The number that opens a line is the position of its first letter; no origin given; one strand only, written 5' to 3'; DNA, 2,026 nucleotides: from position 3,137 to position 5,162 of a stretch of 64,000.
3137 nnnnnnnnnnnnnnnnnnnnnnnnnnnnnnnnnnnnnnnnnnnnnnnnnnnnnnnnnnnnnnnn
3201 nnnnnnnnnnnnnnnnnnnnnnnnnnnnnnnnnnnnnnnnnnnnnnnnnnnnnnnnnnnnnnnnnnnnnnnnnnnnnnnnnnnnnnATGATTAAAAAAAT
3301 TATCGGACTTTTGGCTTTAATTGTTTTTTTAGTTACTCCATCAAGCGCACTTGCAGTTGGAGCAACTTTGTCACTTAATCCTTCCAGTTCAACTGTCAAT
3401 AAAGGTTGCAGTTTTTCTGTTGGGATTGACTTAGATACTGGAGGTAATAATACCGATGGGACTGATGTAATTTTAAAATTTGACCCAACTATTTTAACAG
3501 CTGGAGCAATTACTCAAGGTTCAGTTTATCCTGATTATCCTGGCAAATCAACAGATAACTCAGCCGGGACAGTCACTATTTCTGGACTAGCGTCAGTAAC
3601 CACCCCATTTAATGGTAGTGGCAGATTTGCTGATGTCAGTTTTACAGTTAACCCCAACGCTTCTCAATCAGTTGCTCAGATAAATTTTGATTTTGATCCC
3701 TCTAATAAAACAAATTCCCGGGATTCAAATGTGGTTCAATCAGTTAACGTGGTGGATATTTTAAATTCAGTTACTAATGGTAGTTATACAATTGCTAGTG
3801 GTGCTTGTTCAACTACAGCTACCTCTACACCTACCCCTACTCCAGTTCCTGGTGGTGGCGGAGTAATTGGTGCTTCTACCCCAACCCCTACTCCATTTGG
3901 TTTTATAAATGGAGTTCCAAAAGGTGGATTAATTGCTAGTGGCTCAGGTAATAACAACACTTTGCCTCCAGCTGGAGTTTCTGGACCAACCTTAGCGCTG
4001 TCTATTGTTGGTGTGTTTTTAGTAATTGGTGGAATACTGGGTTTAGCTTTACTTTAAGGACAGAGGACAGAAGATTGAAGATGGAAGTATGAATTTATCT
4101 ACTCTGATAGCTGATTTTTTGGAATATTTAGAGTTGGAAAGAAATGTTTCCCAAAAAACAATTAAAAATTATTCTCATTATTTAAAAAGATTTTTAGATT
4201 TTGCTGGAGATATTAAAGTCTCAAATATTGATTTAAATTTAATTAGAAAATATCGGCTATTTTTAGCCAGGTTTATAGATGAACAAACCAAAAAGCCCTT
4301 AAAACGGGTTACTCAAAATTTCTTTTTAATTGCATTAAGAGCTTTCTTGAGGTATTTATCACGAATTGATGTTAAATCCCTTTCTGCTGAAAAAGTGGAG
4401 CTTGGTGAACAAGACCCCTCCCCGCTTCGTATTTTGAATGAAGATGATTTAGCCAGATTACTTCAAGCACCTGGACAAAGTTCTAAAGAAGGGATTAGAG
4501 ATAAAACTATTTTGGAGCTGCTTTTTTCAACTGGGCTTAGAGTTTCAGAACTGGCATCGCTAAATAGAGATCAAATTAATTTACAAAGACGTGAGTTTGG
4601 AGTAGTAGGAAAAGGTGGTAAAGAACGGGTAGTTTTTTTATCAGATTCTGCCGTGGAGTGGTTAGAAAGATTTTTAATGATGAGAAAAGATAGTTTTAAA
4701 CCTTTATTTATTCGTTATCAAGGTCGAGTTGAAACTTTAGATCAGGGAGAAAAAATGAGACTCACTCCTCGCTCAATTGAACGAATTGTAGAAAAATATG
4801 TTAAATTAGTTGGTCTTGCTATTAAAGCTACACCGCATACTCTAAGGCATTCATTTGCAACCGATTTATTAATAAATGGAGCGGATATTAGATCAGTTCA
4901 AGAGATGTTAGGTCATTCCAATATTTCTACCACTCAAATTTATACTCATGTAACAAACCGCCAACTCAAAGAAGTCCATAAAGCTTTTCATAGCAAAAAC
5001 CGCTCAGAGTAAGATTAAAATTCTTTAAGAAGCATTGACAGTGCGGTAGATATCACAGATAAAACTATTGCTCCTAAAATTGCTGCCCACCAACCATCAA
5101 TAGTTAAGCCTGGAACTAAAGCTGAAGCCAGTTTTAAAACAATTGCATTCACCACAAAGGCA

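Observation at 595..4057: Cohesin-dockerin cell-surface assembly module (dockerin protein plus two adjacent cohesin-like proteins, one with LPPAG+TM anchor)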

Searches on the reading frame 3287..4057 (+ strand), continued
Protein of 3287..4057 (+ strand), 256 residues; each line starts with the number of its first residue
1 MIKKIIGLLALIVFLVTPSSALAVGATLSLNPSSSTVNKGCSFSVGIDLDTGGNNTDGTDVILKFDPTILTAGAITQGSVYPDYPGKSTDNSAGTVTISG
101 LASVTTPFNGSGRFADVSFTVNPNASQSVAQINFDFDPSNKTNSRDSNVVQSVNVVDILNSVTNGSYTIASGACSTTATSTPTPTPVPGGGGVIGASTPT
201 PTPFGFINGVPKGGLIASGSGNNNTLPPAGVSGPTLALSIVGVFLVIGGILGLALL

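Call 39: find_related_loci(query=A1, collection=genome_contigs, flank=10000)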
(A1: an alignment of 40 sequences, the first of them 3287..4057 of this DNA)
Query A1 (256 aa) in genome_contigs; peptide patterns used: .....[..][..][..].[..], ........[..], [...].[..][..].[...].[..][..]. (x = any residue, [..] = any of these).
150 stretches matched a pattern; 86 encode a relative of the query (tblastn E <= 1e-3); the best 80 are kept; 80 distinct loci.
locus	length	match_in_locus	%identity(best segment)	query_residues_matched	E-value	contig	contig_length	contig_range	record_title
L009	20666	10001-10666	50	18-247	9e-60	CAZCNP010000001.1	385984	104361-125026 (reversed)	MAG TPA_asm: uncultured Gammaproteobacteria bacterium isolate binchicken_co38_1123 genome assembly, contig: NODE_59_leng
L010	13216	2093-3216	47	2-250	4e-59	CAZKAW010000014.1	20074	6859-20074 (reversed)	MAG TPA_asm: uncultured Gammaproteobacteria bacterium isolate binchicken_co38_470 genome assembly, contig: NODE_5628_len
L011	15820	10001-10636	51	21-256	3e-59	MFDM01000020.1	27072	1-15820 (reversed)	MAG: Candidatus Daviesbacteria bacterium RIFCSPLOWO2_01_FULL_39_12 rifcsplowo2_01_scaffold_2723, whole genome shotgun se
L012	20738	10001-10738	45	1-256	2e-58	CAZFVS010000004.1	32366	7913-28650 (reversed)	MAG TPA_asm: uncultured Gammaproteobacteria bacterium isolate SRP269290_co2_8 genome assembly, contig: NODE_1200_length_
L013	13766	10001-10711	47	2-250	9e-57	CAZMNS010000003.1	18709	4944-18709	MAG TPA_asm: uncultured Gammaproteobacteria bacterium isolate binchicken_co38_1180 genome assembly, contig: NODE_6227_le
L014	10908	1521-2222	48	1-242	2e-56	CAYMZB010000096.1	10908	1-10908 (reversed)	MAG TPA_asm: uncultured Gammaproteobacteria bacterium isolate binchicken_co203_489 genome assembly, contig: k141_688228,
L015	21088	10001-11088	46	1-242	6e-56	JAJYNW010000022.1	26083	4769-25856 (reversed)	MAG: bacterium isolate DBS2-4.bin98 NODE_3135_length_26083_cov_4.6659, whole genome shotgun sequence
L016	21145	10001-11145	46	2-242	4e-56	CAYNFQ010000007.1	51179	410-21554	MAG TPA_asm: uncultured Gammaproteobacteria bacterium isolate binchicken_co110_279 genome assembly, contig: NODE_1619_le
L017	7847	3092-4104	50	1-203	9e-56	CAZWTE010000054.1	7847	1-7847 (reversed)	MAG TPA_asm: uncultured Gammaproteobacteria bacterium isolate binchicken_co144_909 genome assembly, contig: NODE_19203_l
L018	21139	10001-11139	46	2-247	3e-55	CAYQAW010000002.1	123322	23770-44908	MAG TPA_asm: uncultured Gammaproteobacteria bacterium isolate binchicken_co251_588 genome assembly, contig: NODE_239_len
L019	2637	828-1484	45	14-256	3e-54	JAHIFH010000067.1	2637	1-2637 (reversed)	MAG: Patescibacteria group bacterium isolate KR11_0.1_MetaG.mb.78 KR11_0.1_MetaG.mb.78_k141_34456, whole genome shotgun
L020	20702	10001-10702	44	5-256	2e-53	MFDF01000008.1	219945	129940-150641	MAG: Candidatus Daviesbacteria bacterium RIFCSPHIGHO2_12_FULL_37_16 rifcsphigho2_12_scaffold_22, whole genome shotgun se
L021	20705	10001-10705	44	6-256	2e-53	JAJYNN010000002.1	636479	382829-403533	MAG: bacterium isolate DBS2-4.bin71 NODE_6_length_636479_cov_3.29991, whole genome shotgun sequence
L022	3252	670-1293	49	1-216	8e-53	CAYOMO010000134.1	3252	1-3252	MAG TPA_asm: uncultured Gammaproteobacteria bacterium isolate SRP292972_co1_31 genome assembly, contig: NODE_12086_lengt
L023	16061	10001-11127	43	1-247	9e-53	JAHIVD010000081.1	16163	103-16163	MAG: Patescibacteria group bacterium isolate MM_PC_MetaG.mb.55 MM_PC_MetaG.mb.55_k141_1704890, whole genome shotgun sequ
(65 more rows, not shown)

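Call 56: search_protein_families(library=pfam, proteins=[L003:4333-5541:+, L003:5545-7320:+, L018:6378-7922:+], max_evalue=0.1)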
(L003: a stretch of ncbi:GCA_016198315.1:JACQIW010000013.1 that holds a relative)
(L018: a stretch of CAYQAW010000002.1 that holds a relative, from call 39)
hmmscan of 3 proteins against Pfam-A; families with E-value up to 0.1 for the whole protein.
L003:4333-5541:+ (402 aa): 0 families

L003:5545-7320:+ (591 aa): 2 families
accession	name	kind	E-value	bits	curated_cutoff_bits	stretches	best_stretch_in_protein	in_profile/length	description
PF00404.24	Dockerin_1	-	3.3e-07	30.8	22.9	1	489-532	6-52/57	Dockerin type I domain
PF00963.24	Cohesin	-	0.021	15.5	24.1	1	110-201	7-103/139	Cohesin domain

L018:6378-7922:+ (514 aa): 2 families
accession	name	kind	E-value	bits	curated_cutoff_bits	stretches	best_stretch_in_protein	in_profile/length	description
PF00090.25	TSP_1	-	3.6e-16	59.5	21.6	3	274-321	2-49/49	Thrombospondin type 1 domain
PF19028.6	TSP1_spondin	-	5.5e-09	36.6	41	3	206-248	5-45/52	Spondin-like TSP1 domain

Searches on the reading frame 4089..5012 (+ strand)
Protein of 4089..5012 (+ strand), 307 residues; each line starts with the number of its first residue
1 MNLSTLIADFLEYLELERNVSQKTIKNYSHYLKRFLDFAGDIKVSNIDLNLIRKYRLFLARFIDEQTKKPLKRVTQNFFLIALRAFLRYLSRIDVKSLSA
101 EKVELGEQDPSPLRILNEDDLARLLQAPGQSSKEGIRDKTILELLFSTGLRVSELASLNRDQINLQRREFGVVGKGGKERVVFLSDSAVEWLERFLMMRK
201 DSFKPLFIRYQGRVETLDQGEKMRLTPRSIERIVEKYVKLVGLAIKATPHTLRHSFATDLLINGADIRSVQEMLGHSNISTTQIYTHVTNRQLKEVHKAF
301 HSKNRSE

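Call 3: search_protein_families(library=pfam, proteins=[window:4089-5012:+], max_evalue=1)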
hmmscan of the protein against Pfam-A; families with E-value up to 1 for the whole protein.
window:4089-5012:+ (307 aa): 6 families
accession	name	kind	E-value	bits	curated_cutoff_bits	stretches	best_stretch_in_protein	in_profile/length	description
PF00589.27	Phage_integrase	-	1.2e-44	152.5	27.1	1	115-290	2-170/172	Phage integrase family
PF02899.23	Phage_int_SAM_1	-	5.1e-14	52.8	22.3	1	7-92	1-81/83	Phage integrase, N-terminal SAM-like domain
PF13102.12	Phage_int_SAM_5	-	3.6e-09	37.3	22.3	1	14-89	10-81/98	Phage integrase SAM-like domain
PF13495.12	Phage_int_SAM_4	-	1.2e-07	32.4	27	1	6-94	1-82/85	Phage integrase, N-terminal SAM-like domain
PF14659.12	Phage_int_SAM_3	-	0.0041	17.8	22.6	1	13-56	9-54/58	Phage integrase, N-terminal SAM-like domain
PF14528.11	LAGLIDADG_3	-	0.07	13.8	22.5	0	42-73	26-57/82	LAGLIDADG-like domain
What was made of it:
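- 4089..5012 (+): XerC/D-like tyrosine recombinase, the invariable downstream neighbour of the cassette. It is probably housekeeping and is not shown to be part of the system. Pfam Phage_integrase 1.2e-44 (call 3).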
